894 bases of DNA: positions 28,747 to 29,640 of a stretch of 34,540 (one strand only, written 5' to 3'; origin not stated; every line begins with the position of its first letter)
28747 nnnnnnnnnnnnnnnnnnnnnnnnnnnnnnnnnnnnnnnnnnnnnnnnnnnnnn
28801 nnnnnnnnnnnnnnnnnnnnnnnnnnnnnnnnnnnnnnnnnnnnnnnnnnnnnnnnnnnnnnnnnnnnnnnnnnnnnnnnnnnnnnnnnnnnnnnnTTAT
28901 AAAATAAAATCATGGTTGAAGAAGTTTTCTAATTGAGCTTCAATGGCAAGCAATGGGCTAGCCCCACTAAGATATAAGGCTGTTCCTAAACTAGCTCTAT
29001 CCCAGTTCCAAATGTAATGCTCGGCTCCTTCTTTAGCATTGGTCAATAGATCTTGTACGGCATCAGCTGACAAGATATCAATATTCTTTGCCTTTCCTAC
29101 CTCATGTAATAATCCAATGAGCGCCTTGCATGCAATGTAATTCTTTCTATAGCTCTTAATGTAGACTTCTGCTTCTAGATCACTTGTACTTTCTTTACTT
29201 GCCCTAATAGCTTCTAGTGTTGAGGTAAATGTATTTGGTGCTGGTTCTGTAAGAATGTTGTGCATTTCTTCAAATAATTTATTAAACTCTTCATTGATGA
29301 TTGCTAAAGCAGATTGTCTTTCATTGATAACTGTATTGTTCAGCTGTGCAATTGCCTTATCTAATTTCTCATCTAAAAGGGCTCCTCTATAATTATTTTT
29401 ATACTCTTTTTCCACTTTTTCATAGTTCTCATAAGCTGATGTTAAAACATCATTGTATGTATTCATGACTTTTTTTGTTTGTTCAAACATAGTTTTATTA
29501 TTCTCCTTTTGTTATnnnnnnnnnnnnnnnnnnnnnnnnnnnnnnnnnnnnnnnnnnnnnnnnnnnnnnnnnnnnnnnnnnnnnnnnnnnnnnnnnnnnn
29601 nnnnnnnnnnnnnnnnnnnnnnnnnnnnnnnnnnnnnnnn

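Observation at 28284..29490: Twin ~196-aa unrecognisable proteins in the satellite accessory operon: candidate novel helper-interference or anti-phage module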

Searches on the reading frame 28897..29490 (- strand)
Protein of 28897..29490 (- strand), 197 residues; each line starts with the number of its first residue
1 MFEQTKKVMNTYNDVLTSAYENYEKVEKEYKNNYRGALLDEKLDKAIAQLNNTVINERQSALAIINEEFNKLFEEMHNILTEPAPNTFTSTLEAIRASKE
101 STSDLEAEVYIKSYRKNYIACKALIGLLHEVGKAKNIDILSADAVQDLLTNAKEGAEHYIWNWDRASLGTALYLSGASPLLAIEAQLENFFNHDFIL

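Call 4: search_protein_families(library=pfam, proteins=[window:28897-29490:-], max_evalue=0.1)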
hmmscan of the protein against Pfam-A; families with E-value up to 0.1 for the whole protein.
window:28897-29490:- (197 aa): 4 families
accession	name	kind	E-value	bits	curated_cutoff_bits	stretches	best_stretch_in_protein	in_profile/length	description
PF18734.6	HEPN_AbiU2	-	0.00089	19.2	26.8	1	67-171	80-180/193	AbiU2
PF18737.6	HEPN_MAE_28990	-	0.0035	18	26.8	1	6-116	54-168/211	MAE_28990/MAE_18760-like HEPN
PF03623.18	Focal_AT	-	0.055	13.8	23.3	0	5-81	19-93/133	Focal adhesion targeting region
PF12319.13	TryThrA_C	-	0.087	12.7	22.8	1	42-119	8-85/216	Tryptophan-Threonine-rich plasmodium antigen C terminal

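Call 5: search_protein_families(library=phrogs, proteins=[window:28897-29490:-], max_evalue=0.1)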
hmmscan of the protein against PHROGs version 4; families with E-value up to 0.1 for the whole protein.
window:28897-29490:- (197 aa): 2 families
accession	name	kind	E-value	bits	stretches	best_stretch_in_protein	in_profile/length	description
phrog_10078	-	unknown function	0.035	15.2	1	39-105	13-81/87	-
phrog_739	-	lysis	0.043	15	1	9-78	46-119/122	Rz-like spanin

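Call 6: search_protein_families(library=padloc, proteins=[window:28897-29490:-], max_evalue=1)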
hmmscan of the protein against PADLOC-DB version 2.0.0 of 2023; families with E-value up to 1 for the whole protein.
window:28897-29490:- (197 aa): 2 families
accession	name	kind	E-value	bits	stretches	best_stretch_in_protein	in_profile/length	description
PDLC05009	PDC-S37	-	0.0042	12.9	1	12-102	566-655/1550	-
PDLC02583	DrmB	-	0.048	10.7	1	10-99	276-363/606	DrmB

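Call 7: search_protein_families(library=ncbifam, proteins=[window:28897-29490:-], max_evalue=1)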
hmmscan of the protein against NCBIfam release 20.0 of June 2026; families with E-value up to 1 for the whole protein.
window:28897-29490:- (197 aa): 2 families
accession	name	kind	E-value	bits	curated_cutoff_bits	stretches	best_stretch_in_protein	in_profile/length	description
NF040570.1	guided_TnpB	subfamily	0.077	12.2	100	1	2-87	19-96/389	RNA-guided endonuclease TnpB family protein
NF035934.1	ESAT6_2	subfamily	0.52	10.6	100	1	2-33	61-92/96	pore-forming ESAT-6 family protein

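Call 9: find_homologous_proteins(query=window:28897-29490:-, max_evalue=0.001)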
Query window:28897-29490:- (197 aa): 3 proteins with E <= 0.001 among 242 candidates.
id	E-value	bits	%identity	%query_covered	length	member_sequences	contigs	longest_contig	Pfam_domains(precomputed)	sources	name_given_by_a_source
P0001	2.3e-122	423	100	100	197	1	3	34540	-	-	-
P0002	1.1e-37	147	44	88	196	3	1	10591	-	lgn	-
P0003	1.5e-31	127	41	85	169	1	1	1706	-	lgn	-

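Call 12: find_encoding_contigs(protein=P0002, flank=10000, max_places=4)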
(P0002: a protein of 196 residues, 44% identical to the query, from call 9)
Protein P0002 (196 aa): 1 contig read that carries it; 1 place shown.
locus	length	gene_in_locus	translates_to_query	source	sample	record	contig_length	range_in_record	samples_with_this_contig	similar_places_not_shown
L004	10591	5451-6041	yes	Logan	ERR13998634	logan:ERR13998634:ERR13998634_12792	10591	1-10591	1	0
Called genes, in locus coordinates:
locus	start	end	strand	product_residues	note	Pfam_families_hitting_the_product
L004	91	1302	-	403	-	-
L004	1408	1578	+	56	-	-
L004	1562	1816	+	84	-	-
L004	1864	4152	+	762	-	PF09250:Prim-Pol, PF08708:PriCT_1, PF08706:D5_N, PF19263:DUF5906, PF03288:Pox_D5 (weak)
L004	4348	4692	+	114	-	-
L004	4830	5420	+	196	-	-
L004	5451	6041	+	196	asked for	-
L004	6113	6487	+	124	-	-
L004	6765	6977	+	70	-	-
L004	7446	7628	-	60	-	-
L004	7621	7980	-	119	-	-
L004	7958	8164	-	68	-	-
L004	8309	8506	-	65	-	-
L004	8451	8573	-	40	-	-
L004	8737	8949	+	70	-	-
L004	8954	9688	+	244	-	-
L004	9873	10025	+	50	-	-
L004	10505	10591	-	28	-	?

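Call 13: find_encoding_contigs(protein=P0003, flank=10000, max_places=4)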
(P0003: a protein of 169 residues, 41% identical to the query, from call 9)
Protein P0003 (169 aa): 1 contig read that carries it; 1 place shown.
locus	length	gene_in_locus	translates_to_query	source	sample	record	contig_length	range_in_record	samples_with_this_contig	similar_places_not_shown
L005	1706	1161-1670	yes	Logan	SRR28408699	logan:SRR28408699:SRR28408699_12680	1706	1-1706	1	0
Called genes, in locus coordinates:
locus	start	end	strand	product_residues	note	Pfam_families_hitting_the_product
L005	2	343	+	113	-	?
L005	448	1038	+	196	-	-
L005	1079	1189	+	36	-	-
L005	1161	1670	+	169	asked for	-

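Call 18: search_solved_structures(query=A1, max_evalue=10)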
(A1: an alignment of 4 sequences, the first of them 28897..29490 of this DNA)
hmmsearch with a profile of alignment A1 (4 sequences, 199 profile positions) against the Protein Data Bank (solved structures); distinct sequences matched with E-value up to 10: 10.
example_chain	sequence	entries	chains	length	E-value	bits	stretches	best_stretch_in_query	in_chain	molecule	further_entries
4ilk_A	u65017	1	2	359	0.48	13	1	124-196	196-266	Starvation sensing protein rspB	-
9p9q_B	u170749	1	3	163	0.58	12.7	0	42-80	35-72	Hemagglutinin HA2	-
9p9r_B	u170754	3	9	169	0.64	12.6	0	42-80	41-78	Hemagglutinin HA2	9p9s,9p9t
6v49_B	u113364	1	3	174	0.68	12.5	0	42-80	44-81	Hemagglutinin HA2 chain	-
5tg8_B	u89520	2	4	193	0.82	12.2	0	42-80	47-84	Hemagglutinin HA2 chain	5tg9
3fvl_A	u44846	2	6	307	1.2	11.7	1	107-136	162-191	Carboxypeptidase A1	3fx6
1hdq_A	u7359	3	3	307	1.2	11.7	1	107-136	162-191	CARBOXYPEPTIDASE A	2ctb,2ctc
1pyt_B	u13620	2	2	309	1.2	11.7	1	107-136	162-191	PROCARBOXYPEPTIDASE A | Carboxypeptidase A1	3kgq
1arl_A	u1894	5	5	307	1.4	11.5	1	107-136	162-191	APO-CARBOXYPEPTIDASE A=ALPHA= (COX) | PROTEIN (CARBOXYPEPTIDASE A) | CARBOXYPEPTIDASE A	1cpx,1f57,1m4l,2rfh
1arm_A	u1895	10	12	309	1.4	11.5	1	107-136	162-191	HG-CARBOXYPEPTIDASE A=ALPHA= (COX) | PROTEIN (CARBOXYPEPTIDASE A) | CARBOXYPEPTIDASE A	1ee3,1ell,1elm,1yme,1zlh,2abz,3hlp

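Call 20: search_protein_families(library=pfam, alignment_id=A1, max_evalue=1)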
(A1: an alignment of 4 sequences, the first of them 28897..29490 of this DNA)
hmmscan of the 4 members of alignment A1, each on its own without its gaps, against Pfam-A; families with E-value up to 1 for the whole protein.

A. member 1, window:28897-29490:- (197 aa): 5 families
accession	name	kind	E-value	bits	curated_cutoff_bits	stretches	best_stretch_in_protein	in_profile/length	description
PF18734.6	HEPN_AbiU2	-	0.00089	19.2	26.8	1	67-171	80-180/193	AbiU2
PF18737.6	HEPN_MAE_28990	-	0.0035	18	26.8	1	6-116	54-168/211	MAE_28990/MAE_18760-like HEPN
PF03623.18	Focal_AT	-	0.055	13.8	23.3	1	5-81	19-93/133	Focal adhesion targeting region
PF12319.13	TryThrA_C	-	0.087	12.7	22.8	1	42-119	8-85/216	Tryptophan-Threonine-rich plasmodium antigen C terminal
PF07200.18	Mod_r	-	0.16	12.3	30.1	0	42-108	51-117/146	Modifier of rudimentary (Mod(r)) protein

B. families by the number of members that match (of 4 scanned): 17 families
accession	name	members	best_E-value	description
PF18734.6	HEPN_AbiU2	1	0.00089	AbiU2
PF18737.6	HEPN_MAE_28990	1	0.0035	MAE_28990/MAE_18760-like HEPN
PF09310.15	PD-C2-AF1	1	0.017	POU domain, class 2, associating factor 1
PF22445.1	Ssol_1539-like_2nd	1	0.018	Ssol_1539-like, second domain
PF09888.14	DUF2115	1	0.019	Uncharacterized protein conserved in archaea (DUF2115)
PF13949.11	ALIX_LYPXL_bnd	1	0.027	ALIX V-shaped domain binding to HIV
PF19071.5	DUF5767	1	0.039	Family of unknown function (DUF5767)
PF20716.2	ATPTG10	1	0.041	ATPTG10-like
PF03623.18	Focal_AT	1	0.055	Focal adhesion targeting region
PF13495.12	Phage_int_SAM_4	1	0.06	Phage integrase, N-terminal SAM-like domain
PF24079.1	UBR4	1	0.069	E3 ubiquitin-protein ligase UBR4-like domain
PF15120.11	SPACA9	1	0.073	Sperm acrosome-associated protein 9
PF12319.13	TryThrA_C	1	0.087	Tryptophan-Threonine-rich plasmodium antigen C terminal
PF12001.13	DUF3496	1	0.11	Domain of unknown function (DUF3496)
PF07200.18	Mod_r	1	0.16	Modifier of rudimentary (Mod(r)) protein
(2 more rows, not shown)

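Call 37: search_dna_similar(query=window:28897-29490:-, collection=phages, mode=protein, max_evalue=1)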
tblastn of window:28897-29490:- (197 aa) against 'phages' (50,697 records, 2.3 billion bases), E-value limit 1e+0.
No match.

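Call 39: find_related_loci(query=A4, collection=viral_contigs, flank=10000)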
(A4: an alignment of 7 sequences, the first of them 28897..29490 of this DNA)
Query A4 (197 aa) in viral_contigs; peptide patterns used: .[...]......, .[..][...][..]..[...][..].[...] (x = any residue, [..] = any of these).
30 stretches matched a pattern, but none encodes a relative of the query by tblastn (E <= 1e-3).

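Call 41: predict_structure(alignment_id=A4)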
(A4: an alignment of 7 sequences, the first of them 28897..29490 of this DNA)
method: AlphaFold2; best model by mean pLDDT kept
length: 197 residues; sequences in the alignment: 7
mean_pLDDT: 92.6   pTM: 0.82
mean pLDDT of the five models: 92.6, 91.4, 91.3, 91.2, 88.2
residues with pLDDT >= 90: 143; 70-90: 54; 50-70: 0; < 50: 0
segments of 3 or more residues with pLDDT < 50: none
pLDDT, mean of each block of 10 residues (from residue 1): 94 96 97 97 97 97 98 96 92 86 88 92 93 86 93 95 90 87 88 89
secondary structure, 60 per line:
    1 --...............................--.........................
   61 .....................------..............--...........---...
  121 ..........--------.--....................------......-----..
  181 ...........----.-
elements in order: H3-33 H36-81 H88-101 H104-114 H118-130 H142-161 H168-173 H179-191

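Call 45: fold_search(model_id=the predicted structure, library=pdb)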
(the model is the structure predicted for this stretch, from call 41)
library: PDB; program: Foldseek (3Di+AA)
matches with E <= 10: 180; with E <= 0.001: 0
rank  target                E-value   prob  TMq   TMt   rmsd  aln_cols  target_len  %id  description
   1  2x0c                  2.1e-01  0.21  0.21  0.15  22.1       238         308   12  Crystal Structure of the R7R8 domains of Talin (released 2010-07-07)
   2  6bpe_J                4.4e-01  0.23  0.28  0.20  25.8       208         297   10  Plasmodium vivax reticulocyte binding protein 2b (PvRBP2b) bound to monoclonal antibody 6H1 (released 2018-06-20)
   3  6njs                  4.4e-01  0.16  0.19  0.09  19.1       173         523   13  Stat3 Core in complex with compound SD36 (released 2019-12-04)
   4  6nuq                  4.9e-01  0.15  0.20  0.09  19.1       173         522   13  Stat3 Core in complex with compound SI109 (released 2019-12-04)
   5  7zw4_A                5.7e-01  0.14  0.21  0.15  22.7       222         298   12  Crystal structure of Talin R7R8 domains with Caskin-2 LD-peptide (released 2023-05-31)
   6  6fnc_A                5.7e-01  0.12  0.19  0.17  21.6       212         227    9  Mono- and bivalent 14-3-3 inhibitors for characterizing supramolecular lysine-PEG interactions in proteins (released 2018-07-04)
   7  6wty_D                6.0e-01  0.16  0.26  0.19  25.6       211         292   10  Plasmodium vivax reticulocyte binding protein 2b (PvRBP2b) bound to human monoclonal antibody 253245 (released 2021-01-27)
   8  6wtu_J                6.3e-01  0.21  0.29  0.20  25.4       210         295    9  Plasmodium vivax reticulocyte binding protein 2b (PvRBP2b) bound to human monoclonal antibody 273264 (released 2021-01-27)
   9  5w53_A                6.7e-01  0.12  0.22  0.15  25.2       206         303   10  Crystal structure of the erythrocyte-binding domain from Plasmodium vivax reticulocyte-binding protein 2b (PvRBP2b) (released 2017-11-29)
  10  6qhd_A                7.0e-01  0.12  0.19  0.09  19.2       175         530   13  Lysine acetylated and tyrosine phosphorylated STAT3 in a complex with DNA (released 2019-06-19)
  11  6wty_J                7.8e-01  0.13  0.25  0.19  25.3       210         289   10  Plasmodium vivax reticulocyte binding protein 2b (PvRBP2b) bound to human monoclonal antibody 253245 (released 2021-01-27)
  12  6qhd_B                1.0e+00  0.10  0.18  0.09  19.4       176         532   12  Lysine acetylated and tyrosine phosphorylated STAT3 in a complex with DNA (released 2019-06-19)
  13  6wtu_A                1.1e+00  0.12  0.25  0.19  25.3       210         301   10  Plasmodium vivax reticulocyte binding protein 2b (PvRBP2b) bound to human monoclonal antibody 273264 (released 2021-01-27)
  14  6wtu_D                1.2e+00  0.15  0.29  0.20  25.7       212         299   10  Plasmodium vivax reticulocyte binding protein 2b (PvRBP2b) bound to human monoclonal antibody 273264 (released 2021-01-27)
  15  6bpe_D                1.2e+00  0.12  0.25  0.18  25.3       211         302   10  Plasmodium vivax reticulocyte binding protein 2b (PvRBP2b) bound to monoclonal antibody 6H1 (released 2018-06-20)
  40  3rx6                  2.6e+00  0.09  0.26  0.27  15.9       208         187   14  Crystal structure of Polarity Suppression protein from Enterobacteria phage P4 (released 2012-07-25)
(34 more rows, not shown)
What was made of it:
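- On Phage scaffolding proteins / SaPI CpmB / P4 Psu-Sid: The best Foldseek PDB hit has E 0.21, and Psu has E 2.6 (call 45).
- The best PDB hit has E 0.21 and TM about 0.2 (call 45).
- Tried and rejected: Foldseek of A against the PDB gave nothing (call 45).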

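Call 47: find_encoding_contigs(protein=P0001, flank=10000, max_places=5)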
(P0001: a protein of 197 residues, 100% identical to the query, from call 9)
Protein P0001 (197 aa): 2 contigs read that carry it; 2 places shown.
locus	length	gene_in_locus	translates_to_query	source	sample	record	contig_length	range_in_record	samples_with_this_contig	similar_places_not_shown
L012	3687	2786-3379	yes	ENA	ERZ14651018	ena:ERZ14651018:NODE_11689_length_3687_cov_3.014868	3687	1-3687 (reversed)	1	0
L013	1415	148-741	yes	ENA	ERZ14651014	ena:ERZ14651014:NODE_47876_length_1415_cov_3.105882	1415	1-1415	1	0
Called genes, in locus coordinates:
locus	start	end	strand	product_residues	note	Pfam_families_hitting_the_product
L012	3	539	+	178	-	?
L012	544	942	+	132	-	-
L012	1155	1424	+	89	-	-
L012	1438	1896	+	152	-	-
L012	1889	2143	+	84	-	-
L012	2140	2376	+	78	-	-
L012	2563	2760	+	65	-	PF00313:CSD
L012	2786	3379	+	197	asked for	-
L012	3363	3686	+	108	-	?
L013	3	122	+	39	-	?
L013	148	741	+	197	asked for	-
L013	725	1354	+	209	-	-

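Call 55: fold_search(model_id=the predicted structure, library=viral)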
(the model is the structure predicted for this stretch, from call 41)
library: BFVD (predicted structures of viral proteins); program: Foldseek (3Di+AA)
matches with E <= 10: 114; with E <= 0.001: 1
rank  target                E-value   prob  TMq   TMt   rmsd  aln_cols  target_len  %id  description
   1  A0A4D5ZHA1            9.5e-04  1.00  0.46  0.46   8.3       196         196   16  (no name in the UniProt tables at hand)
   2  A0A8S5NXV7            5.0e-03  1.00  0.46  0.45   7.1       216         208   14  Uncharacterized protein [Siphoviridae sp. ctINK4]
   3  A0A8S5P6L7            2.5e-02  1.00  0.73  0.52   3.9       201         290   13  Uncharacterized protein [Siphoviridae sp. ctTwu10]
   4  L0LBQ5                5.0e-01  0.15  0.21  0.08  29.4       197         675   17  Tail fiber protein [Bacillus phage phiAGATE]
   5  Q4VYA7                5.3e-01  0.60  0.41  0.33  14.1       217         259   16  (no name in the UniProt tables at hand)
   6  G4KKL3                5.9e-01  0.63  0.44  0.39  18.0       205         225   14  (no name in the UniProt tables at hand)
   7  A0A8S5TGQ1            6.8e-01  0.21  0.30  0.16  23.6       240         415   13  Uncharacterized protein [Myoviridae sp. ctIty1]
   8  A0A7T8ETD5            8.9e-01  0.16  0.30  0.25  22.4       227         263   10  (no name in the UniProt tables at hand)
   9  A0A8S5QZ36            1.2e+00  0.12  0.26  0.13  21.3       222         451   12  Minor capsid protein [Siphoviridae sp. cttWj13]
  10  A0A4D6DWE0            1.3e+00  0.11  0.26  0.24  14.2       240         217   11  Uncharacterized protein [Edwardsiella phage pEt-SU]
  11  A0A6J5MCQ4            1.3e+00  0.14  0.30  0.10  24.0       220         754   11  Uncharacterized protein [uncultured Caudovirales phage]
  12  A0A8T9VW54            1.3e+00  0.11  0.23  0.24  22.6       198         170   13  (no name in the UniProt tables at hand)
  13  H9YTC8                1.5e+00  0.14  0.23  0.19  13.1       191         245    9  (no name in the UniProt tables at hand)
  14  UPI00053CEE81         1.6e+00  0.25  0.30  0.33  16.5       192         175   11  (no name look-up for this kind of identifier)
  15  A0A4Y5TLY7            1.6e+00  0.08  0.22  0.11  19.6       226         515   10  (no name in the UniProt tables at hand)
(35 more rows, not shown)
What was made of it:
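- Closest known: Uncharacterised viral-metagenome proteins A0A4D5ZHA1, A0A8S5NXV7 and A0A8S5P6L7. Same: Two of them are of similar length, 196-208 aa (call 55).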

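Call 74: search_protein_representatives(alignment_id=A4)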
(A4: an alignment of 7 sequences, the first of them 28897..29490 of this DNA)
Query: 7 sequences, 203 profile positions. Proteins with E-value up to 0.001 (for the whole library): 262; up to 1e-10: 129; up to 1e-30: 40. The best 150 are listed.
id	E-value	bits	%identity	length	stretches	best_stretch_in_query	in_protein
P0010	3.1e-82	291.2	-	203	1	1-202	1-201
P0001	1.2e-77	276.3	-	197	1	1-198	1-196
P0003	2.4e-72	258.9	-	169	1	30-194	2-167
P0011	1.5e-56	207.4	-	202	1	1-200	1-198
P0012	8.9e-54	198.3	-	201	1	1-200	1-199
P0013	9.4e-51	188.4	-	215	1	1-200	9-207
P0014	6.5e-48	179.1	-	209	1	1-197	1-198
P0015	2.5e-47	177.2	-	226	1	2-198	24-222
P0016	9.8e-47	175.3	-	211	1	1-199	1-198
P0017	2.5e-46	173.9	-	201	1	1-197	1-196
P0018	2.8e-45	170.6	-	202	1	1-197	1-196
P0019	1.6e-44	168.1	-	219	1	1-198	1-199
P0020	2.2e-44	167.6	-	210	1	1-200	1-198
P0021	4.5e-44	166.6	-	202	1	3-200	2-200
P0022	5.8e-44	166.2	-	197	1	1-198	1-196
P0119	1.1e-12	64.1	-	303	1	3-147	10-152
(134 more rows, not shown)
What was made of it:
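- On New A family (about 200-aa helical hairpin plus bundle): membership of A: 262 clusters at E <= 1e-3 and 129 at E <= 1e-10, nearly all full length (call 74).
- Checked: A has relatives at E 1e-38 and far beyond (calls 9, 74).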

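Call 77: search_protein_families(library=phrogs, alignment_id=A7, max_evalue=0.001)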
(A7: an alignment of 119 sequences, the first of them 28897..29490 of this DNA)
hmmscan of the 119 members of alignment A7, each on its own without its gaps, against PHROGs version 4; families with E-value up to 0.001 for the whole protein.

A. member 1, window:28897-29490:- (197 aa): 0 families

B. families by the number of members that match (of 119 scanned): 6 families
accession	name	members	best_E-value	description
phrog_20524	-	1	0.00016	-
phrog_30235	-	1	0.00027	-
phrog_3806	-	1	0.00033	-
phrog_351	-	1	0.00042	RNA polymerase sigma factor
phrog_8261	-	1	0.00064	-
phrog_1686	-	1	0.00071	tail length tape measure protein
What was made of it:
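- None of 119 family members recurrently hits a scaffold or any other PHROG (call 77).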

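Call 78: search_protein_families(library=pfam, alignment_id=A7, max_evalue=0.001)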
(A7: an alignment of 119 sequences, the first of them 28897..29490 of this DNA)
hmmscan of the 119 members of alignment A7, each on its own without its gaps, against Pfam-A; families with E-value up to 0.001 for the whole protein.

A. member 1, window:28897-29490:- (197 aa): 1 family
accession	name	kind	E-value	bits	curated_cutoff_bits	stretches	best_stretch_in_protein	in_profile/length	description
PF18734.6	HEPN_AbiU2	-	0.00089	19.2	26.8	0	67-171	80-180/193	AbiU2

B. families by the number of members that match (of 119 scanned): 11 families
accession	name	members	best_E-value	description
PF04778.17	LMP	1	9.6e-05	LMP repeated region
PF07303.18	Occludin_ELL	1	9.7e-05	Occludin homology domain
PF08885.17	GSCFA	1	0.0001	GSCFA family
PF00874.25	PRD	1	0.00011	PRD domain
PF12729.13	4HB_MCP_1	1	0.00025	Four helix bundle sensory module for signal transduction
PF20282.3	CTD6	1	0.00032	C-terminal domain 6 of the ABC-three component (ABC-3C) systems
PF18515.6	Rh5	1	0.00033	Rh5 coiled-coil domain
PF14425.11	Imm3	1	0.00049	Immunity protein Imm3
PF24564.1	DUF7605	1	0.00067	Domain of unknown function (DUF7605)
PF18734.6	HEPN_AbiU2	1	0.00089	AbiU2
PF08359.16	TetR_C_4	1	0.00098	YsiA-like protein, C-terminal region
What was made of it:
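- On HEPN / AbiU2: The hit occurs in 1 of 119 members (calls 4, 20, 78).
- On Phage scaffolding proteins / SaPI CpmB / P4 Psu-Sid: No recurrent PHROG or Pfam family (calls 77, 78).
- The HEPN hit occurs in 1 of 4 close relatives and 1 of 119 family members (calls 20, 78).
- Tried and rejected: The HEPN lead was dropped after scanning 4 and then 119 relatives (calls 20, 78).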

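Call 79: search_solved_structures(query=A7, max_evalue=1)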
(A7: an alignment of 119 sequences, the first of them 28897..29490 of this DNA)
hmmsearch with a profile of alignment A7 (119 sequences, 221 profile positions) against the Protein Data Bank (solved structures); distinct sequences matched with E-value up to 1: 32.
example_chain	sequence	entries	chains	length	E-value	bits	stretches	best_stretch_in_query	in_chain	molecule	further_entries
6clz_B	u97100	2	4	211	0.0033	19.9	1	10-75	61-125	Apolipoprotein A-I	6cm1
6pts_A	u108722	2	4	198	0.0053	19.2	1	15-76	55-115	Apolipoprotein A-I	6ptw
2msc_A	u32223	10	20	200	0.0056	19.1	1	13-76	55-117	Apolipoprotein A-I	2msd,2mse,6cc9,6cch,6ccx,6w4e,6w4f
4v6m_A0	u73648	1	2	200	0.0064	18.9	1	15-76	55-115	Apolipoprotein A-I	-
1av1_A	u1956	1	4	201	0.0064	18.9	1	13-76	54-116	APOLIPOPROTEIN A-I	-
3r2p_A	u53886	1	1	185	0.0076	18.7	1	15-76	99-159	Apolipoprotein A-I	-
7kjr_C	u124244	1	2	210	0.0076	18.7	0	18-76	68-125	Apolipoprotein A-I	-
8eqs_C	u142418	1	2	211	0.008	18.6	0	18-76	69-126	Apolipoprotein A-I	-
7qca_LR0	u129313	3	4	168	0.013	17.9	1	96-156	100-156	60S ribosomal protein L19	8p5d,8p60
3k2s_A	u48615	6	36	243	0.014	17.8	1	13-76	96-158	Apolipoprotein A-I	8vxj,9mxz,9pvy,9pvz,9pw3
1mjh_A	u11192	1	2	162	0.042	16.2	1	49-96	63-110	PROTEIN (ATP-BINDING DOMAIN OF PROTEIN MJ0577)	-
4l8i_A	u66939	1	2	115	0.043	16.2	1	19-82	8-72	RSV epitope scaffold FFL_005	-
8fjg_A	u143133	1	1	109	0.057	15.8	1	29-87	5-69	H12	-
8tri_A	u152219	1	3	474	0.093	15.1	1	126-174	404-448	Cadherin-23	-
3zgx_A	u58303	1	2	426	0.097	15.1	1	37-87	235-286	CHROMOSOME PARTITION PROTEIN SMC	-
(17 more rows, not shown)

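Call 83: find_related_loci(query=A8, collection=viral_contigs, flank=10000)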
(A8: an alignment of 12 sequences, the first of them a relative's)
Query A8 (215 aa) in viral_contigs; peptide patterns used: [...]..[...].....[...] (x = any residue, [..] = any of these).
26 stretches matched a pattern; 2 encode a relative of the query (tblastn E <= 1e-3); 2 distinct loci.
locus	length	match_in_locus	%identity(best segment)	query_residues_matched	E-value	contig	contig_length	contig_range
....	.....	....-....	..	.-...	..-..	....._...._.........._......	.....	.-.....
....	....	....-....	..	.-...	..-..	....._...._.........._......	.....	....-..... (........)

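Call 85: search_dna_similar(query=P0013, collection=phages, mode=protein, max_evalue=0.001, max_rows=30)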
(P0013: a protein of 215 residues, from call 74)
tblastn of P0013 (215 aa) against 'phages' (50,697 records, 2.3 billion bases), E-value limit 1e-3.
No match.
